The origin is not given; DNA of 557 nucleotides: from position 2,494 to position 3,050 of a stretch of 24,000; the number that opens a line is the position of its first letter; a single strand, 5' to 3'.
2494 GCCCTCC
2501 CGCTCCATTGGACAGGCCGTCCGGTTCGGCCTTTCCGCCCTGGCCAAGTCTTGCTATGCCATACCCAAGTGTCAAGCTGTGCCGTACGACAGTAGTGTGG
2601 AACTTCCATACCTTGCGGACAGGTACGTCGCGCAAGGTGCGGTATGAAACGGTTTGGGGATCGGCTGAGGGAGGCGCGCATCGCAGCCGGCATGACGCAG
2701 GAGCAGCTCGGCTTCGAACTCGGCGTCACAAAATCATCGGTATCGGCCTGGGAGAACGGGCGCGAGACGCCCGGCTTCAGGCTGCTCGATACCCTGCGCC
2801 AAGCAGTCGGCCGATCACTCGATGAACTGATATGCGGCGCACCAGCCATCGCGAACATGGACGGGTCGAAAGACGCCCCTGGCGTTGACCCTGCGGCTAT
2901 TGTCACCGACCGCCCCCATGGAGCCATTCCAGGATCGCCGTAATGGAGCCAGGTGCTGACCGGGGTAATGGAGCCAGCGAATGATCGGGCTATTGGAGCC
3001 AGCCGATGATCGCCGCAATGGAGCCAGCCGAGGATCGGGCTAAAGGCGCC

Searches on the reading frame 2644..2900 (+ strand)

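Call 60: search_protein_families(library=pfam, proteins=[window:2644-2900:+], max_evalue=0.1)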
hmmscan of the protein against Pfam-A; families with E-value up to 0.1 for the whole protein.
window:2644-2900:+ (85 aa): 10 families
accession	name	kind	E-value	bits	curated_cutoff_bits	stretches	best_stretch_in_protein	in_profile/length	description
PF01381.28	HTH_3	-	3.2e-14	53.1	23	1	8-62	1-55/55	Helix-turn-helix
PF13560.12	HTH_31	-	6.8e-13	49.2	27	1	3-61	1-60/64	Helix-turn-helix domain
PF12844.13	HTH_19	-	2.4e-10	40.6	30.2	1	5-64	1-60/64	Helix-turn-helix domain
PF13443.12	HTH_26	-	0.0032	18.1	22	1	7-63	1-58/63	Cro/C1-type HTH DNA-binding domain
PF13413.12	HTH_25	-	0.0035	17.6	24.6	1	7-40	1-34/62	Helix-turn-helix domain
PF22495.2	HTH_92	-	0.0044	16.7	27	1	9-43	1-35/45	RsaL-like HTH domain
PF12802.13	MarR_2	-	0.0049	17.4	27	1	16-34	19-38/61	MarR family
PF07022.19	Phage_CI_repr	-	0.007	17.1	22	1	14-65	9-60/65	Bacteriophage CI repressor helix-turn-helix domain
PF00157.23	Pou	-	0.026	14.9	27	1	1-32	6-37/72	Pou domain - N-terminal to homeobox domain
PF04545.22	Sigma70_r4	-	0.08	12.9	24.1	0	15-35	19-39/50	Sigma-70, region 4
